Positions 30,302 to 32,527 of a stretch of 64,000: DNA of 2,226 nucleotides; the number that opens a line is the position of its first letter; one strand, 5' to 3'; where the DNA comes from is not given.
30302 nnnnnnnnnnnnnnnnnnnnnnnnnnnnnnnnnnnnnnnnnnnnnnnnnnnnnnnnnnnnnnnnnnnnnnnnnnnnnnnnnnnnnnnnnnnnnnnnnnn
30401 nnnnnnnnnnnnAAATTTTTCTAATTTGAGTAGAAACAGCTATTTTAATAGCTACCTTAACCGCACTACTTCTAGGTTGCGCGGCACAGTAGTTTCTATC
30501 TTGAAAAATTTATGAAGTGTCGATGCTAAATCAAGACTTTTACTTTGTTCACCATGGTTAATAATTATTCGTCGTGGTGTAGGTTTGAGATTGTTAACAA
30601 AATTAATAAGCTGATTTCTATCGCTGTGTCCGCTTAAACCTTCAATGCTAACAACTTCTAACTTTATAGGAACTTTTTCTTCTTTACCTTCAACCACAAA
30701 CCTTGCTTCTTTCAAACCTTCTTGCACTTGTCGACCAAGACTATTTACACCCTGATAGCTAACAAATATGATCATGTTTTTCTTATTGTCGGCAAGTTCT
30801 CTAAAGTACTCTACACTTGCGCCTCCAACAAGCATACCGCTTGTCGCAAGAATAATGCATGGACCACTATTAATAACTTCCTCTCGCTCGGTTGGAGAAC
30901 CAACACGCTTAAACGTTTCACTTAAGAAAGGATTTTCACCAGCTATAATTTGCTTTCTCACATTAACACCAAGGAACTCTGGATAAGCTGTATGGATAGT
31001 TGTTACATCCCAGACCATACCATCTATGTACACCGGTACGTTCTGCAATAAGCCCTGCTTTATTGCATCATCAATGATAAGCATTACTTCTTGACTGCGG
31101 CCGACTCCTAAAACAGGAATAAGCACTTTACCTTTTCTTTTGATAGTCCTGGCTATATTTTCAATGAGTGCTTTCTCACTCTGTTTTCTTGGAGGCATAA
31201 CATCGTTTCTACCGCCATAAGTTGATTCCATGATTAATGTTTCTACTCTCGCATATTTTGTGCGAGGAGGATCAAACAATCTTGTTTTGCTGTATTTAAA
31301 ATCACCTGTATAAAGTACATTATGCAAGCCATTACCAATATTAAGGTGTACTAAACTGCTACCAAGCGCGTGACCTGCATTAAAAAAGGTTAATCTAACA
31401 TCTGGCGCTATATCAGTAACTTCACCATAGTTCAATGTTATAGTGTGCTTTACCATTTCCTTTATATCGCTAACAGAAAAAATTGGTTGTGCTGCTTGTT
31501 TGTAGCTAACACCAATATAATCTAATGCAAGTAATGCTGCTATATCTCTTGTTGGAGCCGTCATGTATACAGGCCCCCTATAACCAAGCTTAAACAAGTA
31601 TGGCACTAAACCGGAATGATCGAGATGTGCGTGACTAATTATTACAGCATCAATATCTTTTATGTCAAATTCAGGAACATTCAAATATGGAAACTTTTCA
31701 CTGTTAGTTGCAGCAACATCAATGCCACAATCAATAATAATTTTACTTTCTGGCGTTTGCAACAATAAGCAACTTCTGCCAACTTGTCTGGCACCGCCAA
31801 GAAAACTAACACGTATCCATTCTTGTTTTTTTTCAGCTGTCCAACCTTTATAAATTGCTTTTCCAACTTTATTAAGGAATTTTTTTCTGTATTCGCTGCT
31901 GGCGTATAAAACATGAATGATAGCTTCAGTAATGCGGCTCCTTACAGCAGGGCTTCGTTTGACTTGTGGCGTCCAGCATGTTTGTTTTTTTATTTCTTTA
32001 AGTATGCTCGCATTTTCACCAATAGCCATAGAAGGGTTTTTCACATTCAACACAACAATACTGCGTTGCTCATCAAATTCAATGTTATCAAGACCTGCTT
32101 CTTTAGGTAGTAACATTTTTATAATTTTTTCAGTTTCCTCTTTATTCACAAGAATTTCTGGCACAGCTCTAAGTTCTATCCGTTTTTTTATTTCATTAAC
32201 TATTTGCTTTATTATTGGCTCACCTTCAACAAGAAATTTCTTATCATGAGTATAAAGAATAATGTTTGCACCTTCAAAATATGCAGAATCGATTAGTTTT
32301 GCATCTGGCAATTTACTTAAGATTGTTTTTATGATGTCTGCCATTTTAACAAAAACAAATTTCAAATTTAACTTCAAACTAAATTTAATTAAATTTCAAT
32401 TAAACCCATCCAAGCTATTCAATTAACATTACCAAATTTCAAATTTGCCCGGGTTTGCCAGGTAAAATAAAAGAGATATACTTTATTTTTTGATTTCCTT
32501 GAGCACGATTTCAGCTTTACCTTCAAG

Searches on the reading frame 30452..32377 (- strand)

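Call 22: search_protein_families(library=pfam, proteins=[window:30452-32377:-], max_evalue=0.001)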
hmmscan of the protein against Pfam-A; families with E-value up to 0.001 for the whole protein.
window:30452-32377:- (641 aa): 6 families
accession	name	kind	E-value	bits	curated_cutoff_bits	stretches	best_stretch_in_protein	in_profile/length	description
PF10996.14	Beta-Casp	-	8.6e-29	100.9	27.7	1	429-550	2-119/120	Beta-Casp domain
PF07521.17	RMMBL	-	3.2e-17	62.7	21.6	1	569-632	2-63/63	Zn-dependent metallo-hydrolase RNA specificity domain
PF16661.11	Lactamase_B_6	-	3.4e-16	59.6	27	1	205-369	1-171/193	Metallo-beta-lactamase superfamily domain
PF00753.33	Lactamase_B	-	2.1e-15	57.6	22.7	1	200-371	5-161/196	Metallo-beta-lactamase superfamily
PF17214.9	KH_TffA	-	2.2e-15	56.8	22.6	1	13-76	5-68/68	Transcription termination factor FttA, KH domain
PF12706.13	Lactamase_B_2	-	2.3e-11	44.1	27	1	212-386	2-165/200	Beta-lactamase superfamily domain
